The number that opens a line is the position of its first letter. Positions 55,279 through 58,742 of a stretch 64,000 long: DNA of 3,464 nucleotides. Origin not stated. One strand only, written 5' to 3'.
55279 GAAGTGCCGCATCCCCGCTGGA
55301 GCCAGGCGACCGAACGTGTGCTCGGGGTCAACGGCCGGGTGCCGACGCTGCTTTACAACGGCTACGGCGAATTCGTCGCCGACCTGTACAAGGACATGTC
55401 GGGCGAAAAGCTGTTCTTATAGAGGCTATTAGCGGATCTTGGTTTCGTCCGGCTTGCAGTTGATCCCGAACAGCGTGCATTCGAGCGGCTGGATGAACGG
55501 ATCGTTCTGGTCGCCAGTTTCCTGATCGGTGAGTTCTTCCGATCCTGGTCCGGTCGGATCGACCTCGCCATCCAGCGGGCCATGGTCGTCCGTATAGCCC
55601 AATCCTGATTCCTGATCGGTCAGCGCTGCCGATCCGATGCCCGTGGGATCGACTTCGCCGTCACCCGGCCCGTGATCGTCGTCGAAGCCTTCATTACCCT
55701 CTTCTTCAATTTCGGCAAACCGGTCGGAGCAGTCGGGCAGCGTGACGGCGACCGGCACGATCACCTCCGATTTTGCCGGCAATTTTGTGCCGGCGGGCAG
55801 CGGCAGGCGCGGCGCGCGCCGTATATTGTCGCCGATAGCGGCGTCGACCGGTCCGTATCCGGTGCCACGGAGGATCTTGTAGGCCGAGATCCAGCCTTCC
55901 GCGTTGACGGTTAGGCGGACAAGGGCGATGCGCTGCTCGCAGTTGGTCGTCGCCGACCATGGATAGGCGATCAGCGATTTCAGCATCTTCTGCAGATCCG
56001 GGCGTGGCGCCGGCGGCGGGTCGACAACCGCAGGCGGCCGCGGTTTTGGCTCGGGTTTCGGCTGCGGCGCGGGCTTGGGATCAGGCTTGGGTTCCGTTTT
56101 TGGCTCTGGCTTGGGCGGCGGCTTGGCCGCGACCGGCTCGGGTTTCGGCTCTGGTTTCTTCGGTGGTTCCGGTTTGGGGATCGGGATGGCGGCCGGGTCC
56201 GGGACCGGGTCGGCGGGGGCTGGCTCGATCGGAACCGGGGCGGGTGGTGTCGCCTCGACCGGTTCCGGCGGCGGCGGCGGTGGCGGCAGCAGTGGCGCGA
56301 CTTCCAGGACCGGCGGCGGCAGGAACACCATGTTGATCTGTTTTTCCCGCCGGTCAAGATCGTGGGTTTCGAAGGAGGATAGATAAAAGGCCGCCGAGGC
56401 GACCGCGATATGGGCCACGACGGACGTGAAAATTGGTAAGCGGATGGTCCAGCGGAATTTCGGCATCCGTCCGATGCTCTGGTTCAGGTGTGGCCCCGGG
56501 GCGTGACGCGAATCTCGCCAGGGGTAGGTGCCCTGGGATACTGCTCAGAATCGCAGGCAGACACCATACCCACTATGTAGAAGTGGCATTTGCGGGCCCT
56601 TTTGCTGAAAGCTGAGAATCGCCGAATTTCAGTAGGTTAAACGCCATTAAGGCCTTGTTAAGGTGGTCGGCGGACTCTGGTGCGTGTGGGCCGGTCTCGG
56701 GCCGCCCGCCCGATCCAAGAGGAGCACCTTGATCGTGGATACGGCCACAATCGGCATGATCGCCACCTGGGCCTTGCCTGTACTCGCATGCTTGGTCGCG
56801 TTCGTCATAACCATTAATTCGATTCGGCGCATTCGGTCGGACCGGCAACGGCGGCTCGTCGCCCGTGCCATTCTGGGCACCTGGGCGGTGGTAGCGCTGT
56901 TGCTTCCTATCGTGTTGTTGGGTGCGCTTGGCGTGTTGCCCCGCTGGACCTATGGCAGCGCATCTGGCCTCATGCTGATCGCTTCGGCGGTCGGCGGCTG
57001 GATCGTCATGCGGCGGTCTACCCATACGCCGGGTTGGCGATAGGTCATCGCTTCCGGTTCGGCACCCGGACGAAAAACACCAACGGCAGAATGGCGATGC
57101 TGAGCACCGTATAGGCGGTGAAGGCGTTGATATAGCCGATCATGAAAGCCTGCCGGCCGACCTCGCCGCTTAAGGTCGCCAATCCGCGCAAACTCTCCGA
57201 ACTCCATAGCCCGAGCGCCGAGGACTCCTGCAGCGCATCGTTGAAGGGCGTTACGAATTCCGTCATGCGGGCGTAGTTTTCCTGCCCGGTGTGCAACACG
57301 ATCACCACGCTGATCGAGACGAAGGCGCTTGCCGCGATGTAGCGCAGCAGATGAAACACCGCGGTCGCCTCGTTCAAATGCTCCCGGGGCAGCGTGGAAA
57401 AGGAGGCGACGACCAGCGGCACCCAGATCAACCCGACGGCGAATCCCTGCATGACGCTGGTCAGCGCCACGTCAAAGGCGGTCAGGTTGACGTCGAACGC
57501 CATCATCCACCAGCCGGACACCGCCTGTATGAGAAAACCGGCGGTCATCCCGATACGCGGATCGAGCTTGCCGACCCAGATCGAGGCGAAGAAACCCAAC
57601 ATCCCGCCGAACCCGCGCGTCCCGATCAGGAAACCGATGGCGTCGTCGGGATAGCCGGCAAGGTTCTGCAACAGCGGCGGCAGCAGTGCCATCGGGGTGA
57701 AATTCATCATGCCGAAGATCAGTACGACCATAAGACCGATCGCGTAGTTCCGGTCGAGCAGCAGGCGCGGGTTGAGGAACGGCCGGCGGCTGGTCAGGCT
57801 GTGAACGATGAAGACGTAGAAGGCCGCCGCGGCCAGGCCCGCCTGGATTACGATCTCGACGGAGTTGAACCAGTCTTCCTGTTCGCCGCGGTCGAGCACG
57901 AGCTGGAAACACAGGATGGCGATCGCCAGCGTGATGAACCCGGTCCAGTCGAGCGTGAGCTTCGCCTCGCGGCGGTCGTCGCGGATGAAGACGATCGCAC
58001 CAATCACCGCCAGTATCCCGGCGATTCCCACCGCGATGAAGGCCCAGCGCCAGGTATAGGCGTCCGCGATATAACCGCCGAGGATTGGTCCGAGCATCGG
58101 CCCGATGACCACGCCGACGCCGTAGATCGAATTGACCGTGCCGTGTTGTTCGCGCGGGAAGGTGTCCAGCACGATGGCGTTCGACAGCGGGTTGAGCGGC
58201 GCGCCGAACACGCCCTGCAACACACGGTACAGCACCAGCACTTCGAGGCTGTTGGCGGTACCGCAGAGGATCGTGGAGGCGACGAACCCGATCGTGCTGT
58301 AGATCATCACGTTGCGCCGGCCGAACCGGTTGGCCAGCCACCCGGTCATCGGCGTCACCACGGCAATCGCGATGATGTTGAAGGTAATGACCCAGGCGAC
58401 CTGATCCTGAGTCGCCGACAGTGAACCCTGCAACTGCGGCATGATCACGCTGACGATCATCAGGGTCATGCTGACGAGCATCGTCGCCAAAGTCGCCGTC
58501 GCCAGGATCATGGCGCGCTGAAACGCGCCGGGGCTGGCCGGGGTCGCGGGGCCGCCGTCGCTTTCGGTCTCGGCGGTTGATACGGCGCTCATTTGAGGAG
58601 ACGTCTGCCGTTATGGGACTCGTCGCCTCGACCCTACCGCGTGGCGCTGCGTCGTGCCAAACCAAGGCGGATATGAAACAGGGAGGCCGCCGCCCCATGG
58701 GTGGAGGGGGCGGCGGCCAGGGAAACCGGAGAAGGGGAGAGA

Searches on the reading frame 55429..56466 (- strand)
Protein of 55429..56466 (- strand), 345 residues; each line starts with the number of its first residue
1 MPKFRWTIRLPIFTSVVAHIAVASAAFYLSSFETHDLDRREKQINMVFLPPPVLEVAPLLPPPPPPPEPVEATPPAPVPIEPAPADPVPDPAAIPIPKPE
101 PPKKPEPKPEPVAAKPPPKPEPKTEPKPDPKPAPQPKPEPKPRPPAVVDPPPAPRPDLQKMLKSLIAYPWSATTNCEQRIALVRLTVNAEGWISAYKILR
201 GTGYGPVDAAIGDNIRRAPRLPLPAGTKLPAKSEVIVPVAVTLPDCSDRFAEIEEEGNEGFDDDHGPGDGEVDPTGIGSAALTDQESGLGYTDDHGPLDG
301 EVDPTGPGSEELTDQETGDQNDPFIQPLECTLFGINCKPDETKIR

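Call 3: search_protein_families(library=pfam, proteins=[window:55429-56466:-], max_evalue=0.01)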
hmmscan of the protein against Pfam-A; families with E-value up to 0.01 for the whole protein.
window:55429-56466:- (345 aa): 1 family
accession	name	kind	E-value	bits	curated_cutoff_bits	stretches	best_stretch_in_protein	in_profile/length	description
PF13103.11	TonB_2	-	0.001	19.6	22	1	170-229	16-77/85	TonB C terminal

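Call 4: search_protein_families(library=ncbifam, proteins=[window:55429-56466:-], max_evalue=0.01)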
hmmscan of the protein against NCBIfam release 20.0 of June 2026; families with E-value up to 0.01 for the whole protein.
window:55429-56466:- (345 aa): 2 families
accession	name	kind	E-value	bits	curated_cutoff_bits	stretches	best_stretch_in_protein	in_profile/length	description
TIGR01352.1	tonB_Cterm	subfamily_domain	0.00058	20.2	27.1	1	168-240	3-72/76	TonB family protein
NF008084.0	PRK10819.1-5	equivalog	0.0056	16.6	315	1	9-112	13-111/249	TonB system transport protein TonB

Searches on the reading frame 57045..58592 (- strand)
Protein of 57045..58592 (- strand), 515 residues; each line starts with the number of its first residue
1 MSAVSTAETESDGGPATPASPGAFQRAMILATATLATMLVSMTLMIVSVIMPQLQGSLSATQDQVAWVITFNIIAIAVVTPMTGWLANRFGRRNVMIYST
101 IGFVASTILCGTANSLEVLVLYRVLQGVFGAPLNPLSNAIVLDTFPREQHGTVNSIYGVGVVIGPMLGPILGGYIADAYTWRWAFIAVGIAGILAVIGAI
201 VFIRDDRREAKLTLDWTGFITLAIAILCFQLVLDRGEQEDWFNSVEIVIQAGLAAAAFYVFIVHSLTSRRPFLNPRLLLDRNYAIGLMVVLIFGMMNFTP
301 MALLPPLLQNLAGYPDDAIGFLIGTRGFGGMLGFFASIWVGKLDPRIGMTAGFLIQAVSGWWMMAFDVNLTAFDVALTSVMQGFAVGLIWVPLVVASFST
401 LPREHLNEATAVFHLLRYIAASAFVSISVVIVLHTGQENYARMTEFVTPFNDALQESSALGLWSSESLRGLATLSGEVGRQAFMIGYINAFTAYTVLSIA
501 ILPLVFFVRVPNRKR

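Call 3: search_protein_families(library=pfam, proteins=[window:57045-58592:-], max_evalue=0.01)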
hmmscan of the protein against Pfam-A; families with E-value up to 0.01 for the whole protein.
window:57045-58592:- (515 aa): 4 families
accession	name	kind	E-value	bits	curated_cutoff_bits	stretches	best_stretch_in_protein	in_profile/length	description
PF07690.21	MFS_1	-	5.5e-54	183.8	33.4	1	34-423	2-345/347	Major Facilitator Superfamily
PF00083.30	Sugar_tr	-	2e-11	43.9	22.3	1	43-201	23-189/452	Sugar (and other) transporter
PF06609.19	TRI12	-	1e-06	27.9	23.2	1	47-427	63-460/599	Fungal trichothecene efflux pump (TRI12)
PF05977.19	MFS_3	-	4.2e-05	22.6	27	1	26-212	8-198/524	Transmembrane secretion effector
